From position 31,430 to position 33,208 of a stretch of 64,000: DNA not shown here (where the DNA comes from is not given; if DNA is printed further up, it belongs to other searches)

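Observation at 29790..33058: Coproporphyrin-dependent-type terminal haem branch with an MAO-like flavoprotein in the place of CgoX/HemY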

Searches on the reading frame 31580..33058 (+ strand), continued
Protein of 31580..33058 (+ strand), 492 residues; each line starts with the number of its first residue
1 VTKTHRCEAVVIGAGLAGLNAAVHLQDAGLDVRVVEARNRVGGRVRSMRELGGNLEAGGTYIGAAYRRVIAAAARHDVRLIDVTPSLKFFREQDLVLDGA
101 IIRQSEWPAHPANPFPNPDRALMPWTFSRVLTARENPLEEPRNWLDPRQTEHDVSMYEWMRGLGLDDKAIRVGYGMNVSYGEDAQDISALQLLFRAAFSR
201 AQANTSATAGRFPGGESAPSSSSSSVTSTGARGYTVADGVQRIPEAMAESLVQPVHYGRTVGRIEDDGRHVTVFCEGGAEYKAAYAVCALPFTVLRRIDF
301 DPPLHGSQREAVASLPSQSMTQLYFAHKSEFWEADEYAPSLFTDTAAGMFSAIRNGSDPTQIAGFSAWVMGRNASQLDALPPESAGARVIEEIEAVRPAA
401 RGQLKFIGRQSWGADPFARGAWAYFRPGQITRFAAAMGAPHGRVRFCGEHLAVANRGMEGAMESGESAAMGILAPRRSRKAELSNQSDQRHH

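Call 10: find_encoding_contigs(protein=P0079, flank=8000, max_places=3)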
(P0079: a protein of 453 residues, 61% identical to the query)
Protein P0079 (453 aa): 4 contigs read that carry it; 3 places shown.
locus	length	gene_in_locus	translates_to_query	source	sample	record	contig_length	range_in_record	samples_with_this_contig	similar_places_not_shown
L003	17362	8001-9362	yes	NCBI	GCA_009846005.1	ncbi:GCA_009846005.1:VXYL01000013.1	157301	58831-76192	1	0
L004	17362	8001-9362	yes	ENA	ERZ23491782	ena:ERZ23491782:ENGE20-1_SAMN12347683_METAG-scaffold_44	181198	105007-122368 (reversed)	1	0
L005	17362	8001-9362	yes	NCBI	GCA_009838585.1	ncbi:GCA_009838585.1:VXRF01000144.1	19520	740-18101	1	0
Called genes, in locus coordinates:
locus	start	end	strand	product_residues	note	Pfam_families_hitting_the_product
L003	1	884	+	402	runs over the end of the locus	PF00909:Ammonium_transp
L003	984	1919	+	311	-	PF05721:PhyH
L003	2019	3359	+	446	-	PF05201:GlutR_N, PF01488:Shikimate_DH, PF00745:GlutR_dimer (weak)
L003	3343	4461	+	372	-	PF00512:HisKA, PF02518:HATPase_c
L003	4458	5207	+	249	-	PF00072:Response_reg, PF00486:Trans_reg_C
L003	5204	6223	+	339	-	PF01208:URO-D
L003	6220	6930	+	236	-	PF06778:Chlor_dismutase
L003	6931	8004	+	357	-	PF00762:Ferrochelatase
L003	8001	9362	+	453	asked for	PF00890:FAD_binding_2, PF01266:DAO (weak), PF03486:HI0933_like (faint), PF07992:Pyr_redox_2 (faint), PF13450:NAD_binding_8, PF01593:Amino_oxidase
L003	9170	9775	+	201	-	PF13622:4HBT_3, PF03061:4HBT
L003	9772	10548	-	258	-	PF02522:Antibiotic_NAT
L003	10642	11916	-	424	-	PF02515:CoA_transf_3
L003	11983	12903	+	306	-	PF00296:Bac_luciferase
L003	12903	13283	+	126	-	PF00903:Glyoxalase, PF13669:Glyoxalase_4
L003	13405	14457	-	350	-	PF00753:Lactamase_B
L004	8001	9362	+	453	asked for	PF00890:FAD_binding_2, PF01266:DAO (weak), PF03486:HI0933_like (faint), PF07992:Pyr_redox_2 (faint), PF13450:NAD_binding_8, PF01593:Amino_oxidase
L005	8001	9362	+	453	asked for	PF00890:FAD_binding_2, PF01266:DAO (weak), PF03486:HI0933_like (faint), PF07992:Pyr_redox_2 (faint), PF13450:NAD_binding_8, PF01593:Amino_oxidase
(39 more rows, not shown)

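Call 11: search_solved_structures(query=window:31580-33058:+, max_evalue=0.001, show_alignments=2)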
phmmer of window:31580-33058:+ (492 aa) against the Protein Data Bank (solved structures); distinct sequences matched with E-value up to 0.001: 112 (the best 60 are shown).
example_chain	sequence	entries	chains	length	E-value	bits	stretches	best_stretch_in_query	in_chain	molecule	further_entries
3zyx_A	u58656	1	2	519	9.5e-31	110.3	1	5-473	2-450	AMINE OXIDASE [FLAVIN-CONTAINING] B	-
9run_A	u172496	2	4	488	1.6e-30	109.6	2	228-471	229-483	Tetrapodal ancestor of L-amino acid oxidase: Q225H-W377I double mutant | Tetrapodal ancestor of L-amino acid oxidases: W377I mutant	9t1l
9rvj_A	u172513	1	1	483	1.7e-30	109.5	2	229-471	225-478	Tetrapodal ancestor of L-amino acid oxidase: Q225H - W377I double mutant with phenylalanin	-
9rum_A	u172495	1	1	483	1.9e-30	109.3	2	228-471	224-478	Tetrapodal ancestor of L-amino acid oxidase: Q225A mutant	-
9qs1_A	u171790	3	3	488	2.3e-30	109.1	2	228-471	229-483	Tetrapodal ancestor of L-amino acis oxidases | Tetrapodal ancestor of L-amino acid oxidases | Tetrapodal ancestor of L-amino acid oxidases co-crystallised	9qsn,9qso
2xfo_A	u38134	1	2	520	3.2e-30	108.6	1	4-474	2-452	Amine oxidase [flavin-containing] B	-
2c72_A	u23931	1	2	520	4.2e-30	108.2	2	227-473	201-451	AMINE OXIDASE (FLAVIN-CONTAINING) B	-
2c76_A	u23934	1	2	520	4.3e-30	108.1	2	227-473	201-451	AMINE OXIDASE (FLAVIN-CONTAINING) B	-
2c75_A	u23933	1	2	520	4.4e-30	108.1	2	227-474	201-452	AMINE OXIDASE (FLAVIN-CONTAINING) B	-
2c73_A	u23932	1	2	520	4.6e-30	108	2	227-473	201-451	AMINE OXIDASE (FLAVIN-CONTAINING) B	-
1gos_A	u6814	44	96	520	4.7e-30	108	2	227-473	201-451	MONOAMINE OXIDASE | AMINE OXIDASE [FLAVIN-CONTAINING] B | AMINE OXIDASE (FLAVIN-CONTAINING) B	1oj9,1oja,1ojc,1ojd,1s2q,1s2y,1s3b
2bk4_A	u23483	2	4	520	5.1e-30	107.9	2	227-473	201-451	AMINE OXIDASE [FLAVIN-CONTAINING] B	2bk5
2xfu_A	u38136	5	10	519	6.1e-30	107.6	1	5-474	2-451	Amine oxidase [flavin-containing] B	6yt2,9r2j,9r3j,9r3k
5ts5_A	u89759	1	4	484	6.4e-30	107.6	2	235-471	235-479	Amine oxidase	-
9rvh_A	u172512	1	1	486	6.8e-30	107.5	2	228-471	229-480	Tetrapodal ancestor of L-amino acid oxidase: Q225A-Loop (P361-PREGA-L367) mutant with phen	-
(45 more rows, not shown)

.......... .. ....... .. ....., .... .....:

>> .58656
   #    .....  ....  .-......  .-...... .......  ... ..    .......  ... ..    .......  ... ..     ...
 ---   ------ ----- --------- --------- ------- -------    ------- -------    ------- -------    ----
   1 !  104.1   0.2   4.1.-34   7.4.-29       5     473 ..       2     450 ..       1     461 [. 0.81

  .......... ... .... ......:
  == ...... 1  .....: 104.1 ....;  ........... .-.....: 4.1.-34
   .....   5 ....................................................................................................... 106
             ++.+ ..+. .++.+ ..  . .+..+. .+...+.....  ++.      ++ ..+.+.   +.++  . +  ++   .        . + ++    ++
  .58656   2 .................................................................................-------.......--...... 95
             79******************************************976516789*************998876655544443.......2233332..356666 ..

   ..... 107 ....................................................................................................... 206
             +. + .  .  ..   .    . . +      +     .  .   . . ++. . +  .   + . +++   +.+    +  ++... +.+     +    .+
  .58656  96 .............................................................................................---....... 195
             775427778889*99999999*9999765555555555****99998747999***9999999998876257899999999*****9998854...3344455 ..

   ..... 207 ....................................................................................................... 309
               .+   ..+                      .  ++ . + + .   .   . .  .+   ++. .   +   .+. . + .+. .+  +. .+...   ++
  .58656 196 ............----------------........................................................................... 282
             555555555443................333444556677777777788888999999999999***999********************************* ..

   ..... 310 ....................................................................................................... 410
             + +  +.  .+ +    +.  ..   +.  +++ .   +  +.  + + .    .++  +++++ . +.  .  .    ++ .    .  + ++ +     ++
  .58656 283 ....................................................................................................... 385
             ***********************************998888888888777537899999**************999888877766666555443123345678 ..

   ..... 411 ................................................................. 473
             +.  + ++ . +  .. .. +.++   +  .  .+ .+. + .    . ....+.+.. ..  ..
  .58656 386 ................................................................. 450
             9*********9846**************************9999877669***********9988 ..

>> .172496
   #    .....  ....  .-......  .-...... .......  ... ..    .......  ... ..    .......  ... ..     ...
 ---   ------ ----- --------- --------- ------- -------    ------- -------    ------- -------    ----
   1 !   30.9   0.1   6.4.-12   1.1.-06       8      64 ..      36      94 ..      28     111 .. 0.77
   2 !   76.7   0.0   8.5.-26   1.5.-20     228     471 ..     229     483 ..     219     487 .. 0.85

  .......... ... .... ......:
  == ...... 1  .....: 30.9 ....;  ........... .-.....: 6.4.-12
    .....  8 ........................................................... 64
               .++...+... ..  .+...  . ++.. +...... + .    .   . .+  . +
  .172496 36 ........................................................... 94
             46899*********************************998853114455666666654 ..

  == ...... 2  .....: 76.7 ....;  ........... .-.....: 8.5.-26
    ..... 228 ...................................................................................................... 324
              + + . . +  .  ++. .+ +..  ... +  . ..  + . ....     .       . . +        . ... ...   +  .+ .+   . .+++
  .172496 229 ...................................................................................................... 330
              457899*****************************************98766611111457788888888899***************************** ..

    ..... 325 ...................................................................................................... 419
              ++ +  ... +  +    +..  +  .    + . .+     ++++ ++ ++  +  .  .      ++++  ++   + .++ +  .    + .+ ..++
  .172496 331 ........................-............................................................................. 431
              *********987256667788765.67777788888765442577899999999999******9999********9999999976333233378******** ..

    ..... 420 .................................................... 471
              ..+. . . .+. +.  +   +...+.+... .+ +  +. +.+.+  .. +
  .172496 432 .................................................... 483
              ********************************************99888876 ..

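Call 21: find_related_loci(query=A1, collection=genome_contigs, flank=10000)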
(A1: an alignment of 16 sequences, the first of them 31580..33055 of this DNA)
Query A1 (492 aa) in genome_contigs; peptide patterns used: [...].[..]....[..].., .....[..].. (x = any residue, [..] = any of these).
600 stretches matched a pattern (row limit reached: there are more); 248 encode a relative of the query (tblastn E <= 1e-3); the best 80 are kept; 80 distinct loci.
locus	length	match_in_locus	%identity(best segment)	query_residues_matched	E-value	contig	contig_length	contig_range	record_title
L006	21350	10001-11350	40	5-474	2e-122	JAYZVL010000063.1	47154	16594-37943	MAG: Pseudomonadota bacterium isolate XB_MAG54 DB_MAG54_0063, whole genome shotgun sequence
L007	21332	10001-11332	39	5-473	9e-102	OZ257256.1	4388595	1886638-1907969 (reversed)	MAG: Steroidobacteraceae bacterium isolate 60cb53db-5efb-48f4-9f30-25350f7b9eee genome assembly, chromosome: 1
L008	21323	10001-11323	39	8-473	4e-101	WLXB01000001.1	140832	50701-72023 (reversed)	MAG: Alphaproteobacteria bacterium isolate s3_metabat2_60 NODE_34_length_140832_cov_3.694595, whole genome shotgun seque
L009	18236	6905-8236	39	7-473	7e-103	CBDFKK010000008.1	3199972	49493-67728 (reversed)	MAG: Alphaproteobacteria bacterium isolate fc1d1f23-e020-41d8-88bd-d2c94c2e3604 genome assembly, contig: contig_8, whole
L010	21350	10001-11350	37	8-479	1e-94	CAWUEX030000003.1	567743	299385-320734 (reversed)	MAG: Rhodospirillaceae bacterium isolate e7de1b1e-f61f-4465-b923-37e46d3445d0 genome assembly, contig: contig_3, whole g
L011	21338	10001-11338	39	4-473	4e-91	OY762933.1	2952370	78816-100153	MAG: Gammaproteobacteria bacterium isolate 8747c98c-8292-48b6-a6db-266d0caa829b genome assembly, chromosome: 1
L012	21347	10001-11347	41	5-473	8e-120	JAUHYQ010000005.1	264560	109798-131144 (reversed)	MAG: Gammaproteobacteria bacterium isolate 3_bin.74 NODE_93_length_264560_cov_2.825351, whole genome shotgun sequence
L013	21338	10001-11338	34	8-473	6e-78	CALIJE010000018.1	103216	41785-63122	MAG: uncultured Flavobacteriaceae bacterium isolate R4_Bin_Bin_125_1 genome assembly, contig: c_000001580918, whole geno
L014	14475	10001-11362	35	1-473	2e-72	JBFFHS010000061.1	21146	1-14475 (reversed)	MAG: Gammaproteobacteria bacterium isolate Mix_mud16.2022.02.36 k141_1853717_length_21146_cov_14.5840, whole genome shot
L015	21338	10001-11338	32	6-473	4e-70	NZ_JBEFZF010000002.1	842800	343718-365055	Spongiivirga sp. MCCC 1A20706 NODE_2_length_842800_cov_38.025795_cov_38.025795, whole genome shotgun sequence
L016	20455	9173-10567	33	8-474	2e-65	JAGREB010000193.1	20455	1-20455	MAG: Rhodobacteraceae bacterium isolate HKST-UBA118 2011-04-20_1_(paired)_contig_153868, whole genome shotgun sequence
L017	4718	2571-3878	34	10-473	4e-60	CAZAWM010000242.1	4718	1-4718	MAG TPA_asm: uncultured Steroidobacteraceae bacterium isolate binchicken_co274_92 genome assembly, contig: NODE_42652_le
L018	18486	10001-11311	34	7-474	3e-59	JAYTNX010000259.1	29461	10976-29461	MAG: Pseudomonadota bacterium isolate GFS_4011 GFS_4011_258, whole genome shotgun sequence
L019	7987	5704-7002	31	9-473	4e-56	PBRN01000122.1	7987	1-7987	MAG: Pseudobdellovibrionaceae bacterium isolate NP951 12503, whole genome shotgun sequence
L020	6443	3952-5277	29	8-469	2e-43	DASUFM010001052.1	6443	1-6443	MAG TPA_asm: Blastocatellia bacterium isolate SMAG_U1379 k141_1804572, whole genome shotgun sequence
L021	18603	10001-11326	39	8-472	2e-99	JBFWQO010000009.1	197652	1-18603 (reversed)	MAG: Steroidobacteraceae bacterium isolate CA_2019_TPBF_185 NODE_670_length_197652_cov_77.910720_TPBF, whole genome shot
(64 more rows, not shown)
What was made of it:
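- Tried and rejected: Genome scan for relatives (call 21).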

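Call 27: list_cluster_members(proteins=[P0003, P0012, P0043, P0046, P0052, P0041])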
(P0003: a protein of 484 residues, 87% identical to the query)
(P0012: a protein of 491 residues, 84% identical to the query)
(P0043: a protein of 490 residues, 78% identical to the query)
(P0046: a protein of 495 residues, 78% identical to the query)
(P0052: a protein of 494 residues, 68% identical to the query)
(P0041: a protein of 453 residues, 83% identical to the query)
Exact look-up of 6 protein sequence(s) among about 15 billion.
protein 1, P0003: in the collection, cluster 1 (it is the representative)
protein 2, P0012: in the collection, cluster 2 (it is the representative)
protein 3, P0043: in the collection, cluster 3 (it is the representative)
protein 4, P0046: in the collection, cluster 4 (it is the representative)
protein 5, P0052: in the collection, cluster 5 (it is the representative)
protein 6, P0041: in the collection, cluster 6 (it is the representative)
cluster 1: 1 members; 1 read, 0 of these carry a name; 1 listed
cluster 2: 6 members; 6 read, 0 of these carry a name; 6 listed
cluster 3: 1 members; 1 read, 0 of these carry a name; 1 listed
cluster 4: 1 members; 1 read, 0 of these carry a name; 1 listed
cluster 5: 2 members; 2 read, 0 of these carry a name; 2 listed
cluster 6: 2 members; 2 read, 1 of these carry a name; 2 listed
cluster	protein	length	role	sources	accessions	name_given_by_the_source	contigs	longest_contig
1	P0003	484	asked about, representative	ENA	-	-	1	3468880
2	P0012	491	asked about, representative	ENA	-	-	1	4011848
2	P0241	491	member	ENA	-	-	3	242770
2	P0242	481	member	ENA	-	-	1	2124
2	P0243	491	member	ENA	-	-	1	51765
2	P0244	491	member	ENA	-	-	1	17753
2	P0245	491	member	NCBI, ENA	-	-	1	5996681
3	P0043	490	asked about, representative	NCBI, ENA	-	-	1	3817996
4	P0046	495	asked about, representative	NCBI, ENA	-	-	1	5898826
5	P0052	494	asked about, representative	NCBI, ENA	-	-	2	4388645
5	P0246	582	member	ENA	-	-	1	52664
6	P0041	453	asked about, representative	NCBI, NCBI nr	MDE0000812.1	MAG: NAD(P)/FAD-dependent oxidoreductase, partial [Rhodospirillaceae bacterium] | NAD(P)/FAD-dependent oxidoreductase [Rhodospirillaceae bacterium]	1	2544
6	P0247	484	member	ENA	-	-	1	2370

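Call 35: search_solved_structures(query=A1, max_evalue=10)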
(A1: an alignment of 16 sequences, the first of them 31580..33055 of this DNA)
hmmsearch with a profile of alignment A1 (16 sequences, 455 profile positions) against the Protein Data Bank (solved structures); distinct sequences matched with E-value up to 10: 455 (the best 60 are shown).
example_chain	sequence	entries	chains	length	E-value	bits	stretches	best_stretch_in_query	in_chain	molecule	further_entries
3zyx_A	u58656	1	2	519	9.9e-47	162.6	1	5-453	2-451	AMINE OXIDASE [FLAVIN-CONTAINING] B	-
2xfo_A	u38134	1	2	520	8.3e-46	159.5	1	5-453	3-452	Amine oxidase [flavin-containing] B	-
2c72_A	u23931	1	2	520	1.8e-45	158.4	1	5-453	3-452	AMINE OXIDASE (FLAVIN-CONTAINING) B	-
1gos_A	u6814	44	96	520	2.2e-45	158.1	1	5-453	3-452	MONOAMINE OXIDASE | AMINE OXIDASE [FLAVIN-CONTAINING] B | AMINE OXIDASE (FLAVIN-CONTAINING) B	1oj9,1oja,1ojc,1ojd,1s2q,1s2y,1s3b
2c76_A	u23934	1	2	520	2.3e-45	158.1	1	5-453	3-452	AMINE OXIDASE (FLAVIN-CONTAINING) B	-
2c73_A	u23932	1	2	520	2.3e-45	158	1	5-453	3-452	AMINE OXIDASE (FLAVIN-CONTAINING) B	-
2c75_A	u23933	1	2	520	2.4e-45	158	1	5-453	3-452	AMINE OXIDASE (FLAVIN-CONTAINING) B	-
2bk4_A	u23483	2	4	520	2.7e-45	157.9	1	5-453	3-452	AMINE OXIDASE [FLAVIN-CONTAINING] B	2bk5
2xfu_A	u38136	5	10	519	2.8e-45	157.8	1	5-453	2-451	Amine oxidase [flavin-containing] B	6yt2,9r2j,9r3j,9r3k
2bxr_A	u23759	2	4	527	5.5e-45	156.8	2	150-453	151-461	AMINE OXIDASE [FLAVIN-CONTAINING] A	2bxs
2z5x_A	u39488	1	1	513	7e-45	156.5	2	150-453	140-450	Amine oxidase [flavin-containing] A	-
2z5y_A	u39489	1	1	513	8e-45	156.3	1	7-453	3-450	Amine oxidase [flavin-containing] A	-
1o5w_A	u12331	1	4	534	6.5e-43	150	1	5-453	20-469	Amine oxidase [flavin-containing] A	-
5ts5_A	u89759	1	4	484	3e-42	147.8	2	216-452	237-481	Amine oxidase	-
3kve_A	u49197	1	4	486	3.1e-42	147.7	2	216-452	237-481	L-amino acid oxidase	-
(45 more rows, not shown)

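Call 36: search_protein_representatives(protein=window:31580-33058:+)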
Query: 492 residues. Proteins with E-value up to 0.001 (for the whole library): 16347; up to 1e-10: 4954; up to 1e-30: 467. The best 150 are listed.
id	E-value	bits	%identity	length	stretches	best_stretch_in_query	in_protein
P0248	3.6e-161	553.6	59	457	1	6-474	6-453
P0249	2.4e-137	475.0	73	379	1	131-434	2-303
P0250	4.7e-110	385.1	41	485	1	5-473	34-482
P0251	5.5e-107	374.9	61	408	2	1-203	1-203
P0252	2.8e-100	352.8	44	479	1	7-472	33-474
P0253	2.8e-94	333.0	42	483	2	233-473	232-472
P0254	1.1e-92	327.7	37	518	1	7-473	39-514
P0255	3.2e-92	326.2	39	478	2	236-470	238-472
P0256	1.3e-89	317.6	39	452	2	7-209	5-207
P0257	2.5e-89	316.7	40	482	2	238-473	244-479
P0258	2.6e-89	316.7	41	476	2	234-473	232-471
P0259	6.6e-86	305.4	42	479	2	228-475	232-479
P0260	1.0e-84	301.5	42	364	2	232-472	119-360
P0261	2.1e-84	300.5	39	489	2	230-473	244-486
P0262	2.4e-83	297.0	40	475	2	227-473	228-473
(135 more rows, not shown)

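Call 41: predict_structure(alignment_id=A1)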
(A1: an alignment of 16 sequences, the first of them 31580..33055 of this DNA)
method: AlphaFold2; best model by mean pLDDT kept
length: 492 residues; sequences in the alignment: 16
mean_pLDDT: 71.5   pTM: 0.72
mean pLDDT of the five models: 71.5, 70.9, 61.5, 55.4, 51.5
residues with pLDDT >= 90: 108; 70-90: 185; 50-70: 101; < 50: 98
segments of 3 or more residues with pLDDT < 50: 45-59, 127-142, 178-180, 187-230, 420-423, 453-455, 481-487
pLDDT, mean of each block of 10 residues (from residue 1): 80 90 94 87 44 40 69 87 64 80 88 77 56 42 52 63 72 56 53 39 44 35 32 67 87 90 93 92 93 81 88 73 88 90 80 68 81 85 95 93 91 62 57 74 79 57 85 70 48 45
secondary structure, 60 per line:
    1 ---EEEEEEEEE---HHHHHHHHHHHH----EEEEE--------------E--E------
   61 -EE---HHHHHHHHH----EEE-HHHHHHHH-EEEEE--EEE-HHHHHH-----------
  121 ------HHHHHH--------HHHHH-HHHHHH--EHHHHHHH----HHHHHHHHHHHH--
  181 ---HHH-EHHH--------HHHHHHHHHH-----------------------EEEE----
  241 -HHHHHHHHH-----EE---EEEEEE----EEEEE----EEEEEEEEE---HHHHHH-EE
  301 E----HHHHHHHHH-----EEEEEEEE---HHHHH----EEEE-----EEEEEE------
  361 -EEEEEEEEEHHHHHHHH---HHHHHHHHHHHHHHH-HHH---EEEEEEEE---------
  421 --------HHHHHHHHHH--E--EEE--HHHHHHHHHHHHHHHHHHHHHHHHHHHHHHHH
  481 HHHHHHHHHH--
elements in order: E4-12 H16-27 E32-36 H67-75 E80-82 H84-91 E93-97 E100-102 H104-109 H127-132 H141-145 H147-152 H156-162 H167-178 H200-209 E233-236 H242-250 E261-266 E271-275 E280-288 H292-297 E299-301 H306-314 E320-327 H331-335 E340-343 E349-354 E362-370 H371-378 H382-396 E404-411 H429-438 E444-446 H449-490
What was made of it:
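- The flavoprotein model is only moderate (pLDDT 71.5), with the substrate domain poorly defined (call 41).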
